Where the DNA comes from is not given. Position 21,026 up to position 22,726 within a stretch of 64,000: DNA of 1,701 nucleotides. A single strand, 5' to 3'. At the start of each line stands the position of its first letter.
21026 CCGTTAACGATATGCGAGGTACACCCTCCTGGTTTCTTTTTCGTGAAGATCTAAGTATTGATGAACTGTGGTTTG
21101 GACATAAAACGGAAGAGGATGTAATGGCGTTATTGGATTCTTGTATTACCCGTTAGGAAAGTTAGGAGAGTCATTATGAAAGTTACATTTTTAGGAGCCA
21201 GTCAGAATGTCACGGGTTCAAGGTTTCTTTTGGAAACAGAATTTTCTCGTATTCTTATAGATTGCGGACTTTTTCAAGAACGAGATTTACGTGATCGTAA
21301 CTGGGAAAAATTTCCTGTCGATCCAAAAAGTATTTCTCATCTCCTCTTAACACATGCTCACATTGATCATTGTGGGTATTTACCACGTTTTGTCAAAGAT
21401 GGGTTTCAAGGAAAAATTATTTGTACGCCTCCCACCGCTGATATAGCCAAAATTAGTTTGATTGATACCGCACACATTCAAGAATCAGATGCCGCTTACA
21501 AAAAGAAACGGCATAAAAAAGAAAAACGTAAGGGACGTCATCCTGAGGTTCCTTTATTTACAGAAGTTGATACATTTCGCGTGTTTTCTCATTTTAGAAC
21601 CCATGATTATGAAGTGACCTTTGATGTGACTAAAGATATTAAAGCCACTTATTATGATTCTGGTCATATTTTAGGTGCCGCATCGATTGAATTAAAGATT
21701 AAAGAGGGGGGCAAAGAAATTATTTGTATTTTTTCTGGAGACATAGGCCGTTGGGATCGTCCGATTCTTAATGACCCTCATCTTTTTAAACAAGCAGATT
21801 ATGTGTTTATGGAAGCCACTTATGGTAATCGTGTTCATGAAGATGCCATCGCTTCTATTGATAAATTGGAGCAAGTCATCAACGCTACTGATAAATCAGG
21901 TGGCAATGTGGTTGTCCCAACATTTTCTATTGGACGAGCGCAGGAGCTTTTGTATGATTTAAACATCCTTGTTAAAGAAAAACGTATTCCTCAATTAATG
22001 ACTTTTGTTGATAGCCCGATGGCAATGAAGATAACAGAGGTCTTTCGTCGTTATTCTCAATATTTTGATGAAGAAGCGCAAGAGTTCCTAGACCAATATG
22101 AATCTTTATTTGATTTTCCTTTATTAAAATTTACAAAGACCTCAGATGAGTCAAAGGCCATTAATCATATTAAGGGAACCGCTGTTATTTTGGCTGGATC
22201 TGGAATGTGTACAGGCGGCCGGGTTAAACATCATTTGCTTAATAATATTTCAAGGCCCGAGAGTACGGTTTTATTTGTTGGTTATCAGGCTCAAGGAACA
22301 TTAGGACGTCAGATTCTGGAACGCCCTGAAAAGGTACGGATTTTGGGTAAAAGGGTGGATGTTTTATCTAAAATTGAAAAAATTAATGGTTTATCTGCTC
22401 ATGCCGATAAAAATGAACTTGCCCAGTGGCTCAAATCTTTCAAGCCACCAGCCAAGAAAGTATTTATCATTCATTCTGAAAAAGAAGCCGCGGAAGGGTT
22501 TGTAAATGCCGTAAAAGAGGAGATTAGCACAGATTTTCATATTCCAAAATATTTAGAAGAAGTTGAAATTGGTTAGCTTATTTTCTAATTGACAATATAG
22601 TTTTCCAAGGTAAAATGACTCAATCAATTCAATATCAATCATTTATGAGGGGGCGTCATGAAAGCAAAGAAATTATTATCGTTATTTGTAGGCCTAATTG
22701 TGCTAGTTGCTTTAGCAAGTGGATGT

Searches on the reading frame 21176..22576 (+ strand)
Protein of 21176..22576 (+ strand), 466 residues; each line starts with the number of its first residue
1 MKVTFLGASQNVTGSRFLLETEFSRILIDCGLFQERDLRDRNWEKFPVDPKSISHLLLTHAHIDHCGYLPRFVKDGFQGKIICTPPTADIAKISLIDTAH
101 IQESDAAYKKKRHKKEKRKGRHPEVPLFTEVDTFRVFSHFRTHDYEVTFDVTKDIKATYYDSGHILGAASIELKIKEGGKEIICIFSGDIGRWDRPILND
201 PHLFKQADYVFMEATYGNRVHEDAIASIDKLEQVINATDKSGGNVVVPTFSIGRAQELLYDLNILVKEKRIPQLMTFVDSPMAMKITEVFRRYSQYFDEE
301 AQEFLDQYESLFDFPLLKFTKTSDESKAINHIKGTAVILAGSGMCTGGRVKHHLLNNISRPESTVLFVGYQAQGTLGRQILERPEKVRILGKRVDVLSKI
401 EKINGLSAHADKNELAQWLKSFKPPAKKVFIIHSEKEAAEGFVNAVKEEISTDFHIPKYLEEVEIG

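Call 37: search_protein_families(library=pfam, proteins=[window:21176-22576:+], max_evalue=0.00001)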
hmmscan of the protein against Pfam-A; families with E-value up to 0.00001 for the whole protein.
window:21176-22576:+ (466 aa): 5 families
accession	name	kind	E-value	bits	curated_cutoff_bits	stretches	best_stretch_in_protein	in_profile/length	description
PF10996.14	Beta-Casp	-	1.1e-40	139.3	27.7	1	255-380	1-120/120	Beta-Casp domain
PF07521.17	RMMBL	-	7.8e-15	55.1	21.6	1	394-457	2-63/63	Zn-dependent metallo-hydrolase RNA specificity domain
PF16661.11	Lactamase_B_6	-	4.1e-10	39.8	27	1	18-173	1-149/193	Metallo-beta-lactamase superfamily domain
PF00753.33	Lactamase_B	-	4.1e-09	37.1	22.7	1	17-85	9-76/196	Metallo-beta-lactamase superfamily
PF12706.13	Lactamase_B_2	-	1.2e-08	35.3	27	1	25-241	2-190/200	Beta-lactamase superfamily domain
